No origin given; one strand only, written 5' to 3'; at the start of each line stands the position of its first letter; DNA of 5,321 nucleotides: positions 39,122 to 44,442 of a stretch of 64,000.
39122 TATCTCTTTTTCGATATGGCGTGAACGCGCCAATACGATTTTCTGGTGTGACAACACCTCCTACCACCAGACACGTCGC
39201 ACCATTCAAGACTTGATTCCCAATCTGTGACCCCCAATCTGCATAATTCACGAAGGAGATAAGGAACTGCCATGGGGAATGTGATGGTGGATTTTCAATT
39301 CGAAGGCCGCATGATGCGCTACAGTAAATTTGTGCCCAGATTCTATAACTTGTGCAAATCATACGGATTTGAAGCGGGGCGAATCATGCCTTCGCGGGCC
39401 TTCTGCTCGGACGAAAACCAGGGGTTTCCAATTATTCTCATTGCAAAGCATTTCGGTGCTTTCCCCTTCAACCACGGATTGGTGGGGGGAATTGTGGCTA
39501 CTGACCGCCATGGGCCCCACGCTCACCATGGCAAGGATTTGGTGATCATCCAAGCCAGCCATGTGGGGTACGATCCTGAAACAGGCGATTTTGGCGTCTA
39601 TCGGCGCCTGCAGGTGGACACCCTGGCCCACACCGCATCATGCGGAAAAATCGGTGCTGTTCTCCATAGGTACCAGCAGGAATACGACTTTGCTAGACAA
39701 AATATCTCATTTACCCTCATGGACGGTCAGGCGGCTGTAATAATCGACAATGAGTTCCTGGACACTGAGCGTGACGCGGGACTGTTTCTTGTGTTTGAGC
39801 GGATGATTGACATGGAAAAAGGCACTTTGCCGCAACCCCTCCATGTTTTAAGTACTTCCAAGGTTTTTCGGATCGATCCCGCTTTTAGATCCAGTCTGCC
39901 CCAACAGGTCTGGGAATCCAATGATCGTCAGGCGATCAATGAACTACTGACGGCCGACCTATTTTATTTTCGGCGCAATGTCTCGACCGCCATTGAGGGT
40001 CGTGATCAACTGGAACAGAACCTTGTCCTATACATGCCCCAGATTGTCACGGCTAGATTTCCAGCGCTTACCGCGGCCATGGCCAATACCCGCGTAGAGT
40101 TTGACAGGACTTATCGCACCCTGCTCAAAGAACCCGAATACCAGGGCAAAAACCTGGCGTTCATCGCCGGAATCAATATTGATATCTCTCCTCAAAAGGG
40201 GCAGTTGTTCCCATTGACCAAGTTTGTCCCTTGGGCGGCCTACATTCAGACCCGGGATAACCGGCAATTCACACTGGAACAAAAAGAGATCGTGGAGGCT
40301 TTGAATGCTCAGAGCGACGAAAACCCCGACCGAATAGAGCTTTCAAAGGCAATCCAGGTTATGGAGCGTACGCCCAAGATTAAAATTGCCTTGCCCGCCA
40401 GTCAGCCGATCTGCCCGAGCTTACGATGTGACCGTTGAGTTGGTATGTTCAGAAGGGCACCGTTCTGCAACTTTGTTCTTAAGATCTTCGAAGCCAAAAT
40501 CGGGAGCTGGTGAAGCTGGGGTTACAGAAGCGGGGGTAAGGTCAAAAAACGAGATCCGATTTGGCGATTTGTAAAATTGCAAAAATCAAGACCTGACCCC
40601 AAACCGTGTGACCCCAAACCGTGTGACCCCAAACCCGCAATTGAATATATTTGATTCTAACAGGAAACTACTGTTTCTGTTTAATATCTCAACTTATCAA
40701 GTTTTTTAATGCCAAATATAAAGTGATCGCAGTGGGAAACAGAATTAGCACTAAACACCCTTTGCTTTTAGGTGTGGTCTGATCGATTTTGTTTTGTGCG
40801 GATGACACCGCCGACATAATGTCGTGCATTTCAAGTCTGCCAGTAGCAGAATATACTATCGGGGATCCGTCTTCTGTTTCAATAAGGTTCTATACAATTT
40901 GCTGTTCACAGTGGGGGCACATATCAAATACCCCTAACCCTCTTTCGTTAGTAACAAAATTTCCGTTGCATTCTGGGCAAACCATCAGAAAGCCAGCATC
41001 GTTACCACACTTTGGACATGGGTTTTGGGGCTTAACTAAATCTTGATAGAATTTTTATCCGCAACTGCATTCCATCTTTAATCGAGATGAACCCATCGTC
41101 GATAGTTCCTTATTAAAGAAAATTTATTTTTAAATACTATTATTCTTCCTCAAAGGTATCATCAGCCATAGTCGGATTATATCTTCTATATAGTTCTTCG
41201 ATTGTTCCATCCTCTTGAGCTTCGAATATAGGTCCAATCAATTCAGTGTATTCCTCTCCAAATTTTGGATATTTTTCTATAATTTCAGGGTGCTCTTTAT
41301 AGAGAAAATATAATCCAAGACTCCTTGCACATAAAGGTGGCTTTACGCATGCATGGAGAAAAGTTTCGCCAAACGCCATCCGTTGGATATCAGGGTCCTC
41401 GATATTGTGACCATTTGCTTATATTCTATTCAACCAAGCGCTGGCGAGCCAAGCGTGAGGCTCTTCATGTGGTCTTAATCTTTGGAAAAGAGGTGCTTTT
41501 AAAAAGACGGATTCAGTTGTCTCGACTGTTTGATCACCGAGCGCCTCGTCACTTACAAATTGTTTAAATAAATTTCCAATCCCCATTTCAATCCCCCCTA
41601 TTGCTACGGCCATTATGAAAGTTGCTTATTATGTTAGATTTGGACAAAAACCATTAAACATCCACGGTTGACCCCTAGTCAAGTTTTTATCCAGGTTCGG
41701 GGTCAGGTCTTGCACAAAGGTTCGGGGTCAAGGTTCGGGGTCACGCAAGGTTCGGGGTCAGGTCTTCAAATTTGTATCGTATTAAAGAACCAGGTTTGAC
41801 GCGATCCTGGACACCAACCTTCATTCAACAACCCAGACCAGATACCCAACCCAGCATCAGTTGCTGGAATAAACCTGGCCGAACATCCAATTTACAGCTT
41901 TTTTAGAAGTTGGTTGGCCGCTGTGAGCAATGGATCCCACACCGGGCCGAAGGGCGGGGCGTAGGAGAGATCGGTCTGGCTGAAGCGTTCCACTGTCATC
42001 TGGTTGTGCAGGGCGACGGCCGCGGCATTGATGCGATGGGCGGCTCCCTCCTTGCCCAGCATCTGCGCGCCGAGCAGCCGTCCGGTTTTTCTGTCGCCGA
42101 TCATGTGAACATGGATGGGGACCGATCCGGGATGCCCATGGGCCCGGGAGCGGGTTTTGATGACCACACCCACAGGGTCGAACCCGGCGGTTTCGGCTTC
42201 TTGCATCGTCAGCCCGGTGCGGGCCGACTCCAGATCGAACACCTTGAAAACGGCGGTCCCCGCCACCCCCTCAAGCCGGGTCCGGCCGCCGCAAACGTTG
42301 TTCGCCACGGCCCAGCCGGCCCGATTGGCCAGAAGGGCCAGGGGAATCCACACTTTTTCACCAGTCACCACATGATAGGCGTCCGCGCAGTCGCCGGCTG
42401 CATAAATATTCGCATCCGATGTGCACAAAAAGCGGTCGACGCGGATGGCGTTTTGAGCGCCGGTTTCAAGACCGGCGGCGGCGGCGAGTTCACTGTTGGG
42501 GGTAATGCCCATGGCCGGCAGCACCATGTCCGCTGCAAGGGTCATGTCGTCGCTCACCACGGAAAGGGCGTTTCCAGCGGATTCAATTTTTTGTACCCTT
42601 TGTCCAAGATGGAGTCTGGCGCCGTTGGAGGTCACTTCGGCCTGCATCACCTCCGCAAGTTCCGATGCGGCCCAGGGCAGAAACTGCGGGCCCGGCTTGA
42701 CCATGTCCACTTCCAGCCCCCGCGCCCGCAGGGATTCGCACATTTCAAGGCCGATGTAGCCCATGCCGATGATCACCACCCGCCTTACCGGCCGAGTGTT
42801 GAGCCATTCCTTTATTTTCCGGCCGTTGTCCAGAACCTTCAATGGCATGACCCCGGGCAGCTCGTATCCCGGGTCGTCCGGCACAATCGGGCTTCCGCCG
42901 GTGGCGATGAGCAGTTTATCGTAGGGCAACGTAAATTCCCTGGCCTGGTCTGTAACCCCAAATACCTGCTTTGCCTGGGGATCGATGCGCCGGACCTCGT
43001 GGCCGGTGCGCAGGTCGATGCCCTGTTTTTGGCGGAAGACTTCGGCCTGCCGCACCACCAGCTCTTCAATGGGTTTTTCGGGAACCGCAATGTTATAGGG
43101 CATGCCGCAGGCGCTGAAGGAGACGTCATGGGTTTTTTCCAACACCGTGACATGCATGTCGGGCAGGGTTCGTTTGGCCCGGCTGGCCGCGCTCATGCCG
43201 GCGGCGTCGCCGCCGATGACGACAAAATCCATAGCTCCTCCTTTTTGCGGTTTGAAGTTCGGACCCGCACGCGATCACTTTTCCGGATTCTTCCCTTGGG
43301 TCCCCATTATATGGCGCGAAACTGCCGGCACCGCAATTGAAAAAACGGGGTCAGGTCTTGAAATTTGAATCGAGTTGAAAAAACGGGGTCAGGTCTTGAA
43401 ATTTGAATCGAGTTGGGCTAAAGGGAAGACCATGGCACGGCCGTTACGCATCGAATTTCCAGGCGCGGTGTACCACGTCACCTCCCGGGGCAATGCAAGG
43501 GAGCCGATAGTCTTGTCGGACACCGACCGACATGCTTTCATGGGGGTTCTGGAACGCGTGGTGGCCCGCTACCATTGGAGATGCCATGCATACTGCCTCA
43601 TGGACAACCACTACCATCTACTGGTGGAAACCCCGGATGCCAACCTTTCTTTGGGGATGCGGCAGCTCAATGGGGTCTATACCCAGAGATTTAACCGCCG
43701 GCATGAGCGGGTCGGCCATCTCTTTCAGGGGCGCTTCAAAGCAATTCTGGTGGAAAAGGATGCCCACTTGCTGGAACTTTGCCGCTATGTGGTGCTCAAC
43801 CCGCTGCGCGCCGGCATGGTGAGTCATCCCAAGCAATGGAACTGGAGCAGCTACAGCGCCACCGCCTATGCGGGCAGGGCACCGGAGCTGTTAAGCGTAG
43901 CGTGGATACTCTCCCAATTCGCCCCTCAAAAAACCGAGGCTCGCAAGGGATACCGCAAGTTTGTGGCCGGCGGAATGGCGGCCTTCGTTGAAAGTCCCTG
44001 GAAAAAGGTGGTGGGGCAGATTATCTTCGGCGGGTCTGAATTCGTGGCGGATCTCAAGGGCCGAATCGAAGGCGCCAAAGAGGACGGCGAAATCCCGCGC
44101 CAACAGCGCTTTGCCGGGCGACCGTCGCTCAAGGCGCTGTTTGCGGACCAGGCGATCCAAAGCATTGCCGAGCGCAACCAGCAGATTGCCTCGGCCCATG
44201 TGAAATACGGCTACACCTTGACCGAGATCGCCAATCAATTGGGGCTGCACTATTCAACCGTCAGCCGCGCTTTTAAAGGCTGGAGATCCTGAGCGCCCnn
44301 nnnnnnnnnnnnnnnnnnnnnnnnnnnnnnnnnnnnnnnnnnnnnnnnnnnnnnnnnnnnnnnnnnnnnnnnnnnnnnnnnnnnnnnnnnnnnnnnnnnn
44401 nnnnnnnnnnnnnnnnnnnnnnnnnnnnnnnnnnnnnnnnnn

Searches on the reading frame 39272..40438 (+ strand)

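Call 9: search_protein_families(library=pfam, proteins=[window:39272-40438:+], max_evalue=10)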
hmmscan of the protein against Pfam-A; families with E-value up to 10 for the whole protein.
window:39272-40438:+ (388 aa): 1 family
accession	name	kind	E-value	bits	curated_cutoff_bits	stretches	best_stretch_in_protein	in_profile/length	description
PF18599.6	LCIB_C_CA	-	1e-06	28.7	25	1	17-157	4-147/223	Limiting CO2-inducible proteins B/C beta carbonyic anhydrases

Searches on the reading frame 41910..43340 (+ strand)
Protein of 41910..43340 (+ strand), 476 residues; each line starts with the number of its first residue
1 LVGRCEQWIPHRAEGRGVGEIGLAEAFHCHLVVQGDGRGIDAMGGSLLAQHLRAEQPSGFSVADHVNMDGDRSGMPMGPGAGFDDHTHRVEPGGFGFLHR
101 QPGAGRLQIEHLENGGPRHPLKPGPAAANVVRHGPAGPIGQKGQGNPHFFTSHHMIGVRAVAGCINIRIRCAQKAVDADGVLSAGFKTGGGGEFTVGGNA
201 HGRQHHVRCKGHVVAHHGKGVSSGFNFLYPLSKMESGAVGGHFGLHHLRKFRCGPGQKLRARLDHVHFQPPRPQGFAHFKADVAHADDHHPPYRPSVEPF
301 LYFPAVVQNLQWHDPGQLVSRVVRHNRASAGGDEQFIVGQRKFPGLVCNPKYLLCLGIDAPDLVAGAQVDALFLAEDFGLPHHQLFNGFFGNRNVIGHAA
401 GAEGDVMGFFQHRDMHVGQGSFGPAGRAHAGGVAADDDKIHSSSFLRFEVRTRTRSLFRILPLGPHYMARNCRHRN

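Call 9: search_protein_families(library=pfam, proteins=[window:41910-43340:+], max_evalue=10)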
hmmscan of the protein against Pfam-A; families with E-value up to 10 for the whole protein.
window:41910-43340:+ (476 aa): 0 families

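Call 67: search_protein_families(library=padloc, proteins=[window:41910-43340:+], max_evalue=0.01)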
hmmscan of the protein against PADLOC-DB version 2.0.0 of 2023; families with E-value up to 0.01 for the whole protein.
window:41910-43340:+ (476 aa): 0 families

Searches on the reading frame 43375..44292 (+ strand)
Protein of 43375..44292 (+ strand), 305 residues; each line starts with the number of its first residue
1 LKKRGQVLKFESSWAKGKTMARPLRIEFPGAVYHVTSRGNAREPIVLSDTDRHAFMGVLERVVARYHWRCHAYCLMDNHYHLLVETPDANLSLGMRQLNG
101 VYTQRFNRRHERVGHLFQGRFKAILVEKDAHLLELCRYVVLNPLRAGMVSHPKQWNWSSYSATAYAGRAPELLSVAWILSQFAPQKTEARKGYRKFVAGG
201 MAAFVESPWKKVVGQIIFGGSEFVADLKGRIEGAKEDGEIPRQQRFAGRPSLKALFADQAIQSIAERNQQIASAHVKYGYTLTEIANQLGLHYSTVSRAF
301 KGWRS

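Call 9: search_protein_families(library=pfam, proteins=[window:43375-44292:+], max_evalue=10)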
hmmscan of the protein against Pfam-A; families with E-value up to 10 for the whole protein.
window:43375-44292:+ (305 aa): 13 families
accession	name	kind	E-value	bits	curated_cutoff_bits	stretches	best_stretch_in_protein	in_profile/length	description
PF01797.21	Y1_Tnp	-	2.3e-12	47.5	23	1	32-139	6-118/121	Transposase IS200 like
PF13384.12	HTH_23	-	0.0011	19.2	24.6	1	275-304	14-42/50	Homeodomain-like domain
PF13545.12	HTH_Crp_2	-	0.003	17.9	27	1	275-304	18-47/70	Crp-like helix-turn-helix domain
PF13542.12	HTH_Tnp_ISL3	-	0.0035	17.2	27.4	1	276-301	24-48/51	Helix-turn-helix domain of transposase family ISL3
PF00165.29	HTH_AraC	-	0.0097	16.5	26.6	1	278-301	7-30/42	Bacterial regulatory helix-turn-helix proteins, AraC family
PF13936.12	HTH_38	-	0.01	16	27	1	264-298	7-39/44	Helix-turn-helix domain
PF04552.19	Sigma54_DBD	-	0.019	15.2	22.8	1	281-301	51-71/160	Sigma-54, DNA binding domain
PF09339.16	HTH_IclR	-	0.019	15.2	22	1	280-298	19-37/52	IclR helix-turn-helix domain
PF13518.12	HTH_28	-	0.025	15.1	25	1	279-304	12-37/52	Helix-turn-helix domain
PF04545.22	Sigma70_r4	-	0.045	13.7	24.1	1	260-298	1-39/50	Sigma-70, region 4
PF01381.28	HTH_3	-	0.13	12.8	23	1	277-302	7-32/55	Helix-turn-helix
PF08281.18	Sigma70_r4_2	-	0.17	12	25.7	1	259-298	6-45/54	Sigma-70, region 4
PF13693.12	HTH_35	-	0.19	12.2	25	1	269-301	5-37/75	Winged helix-turn-helix DNA-binding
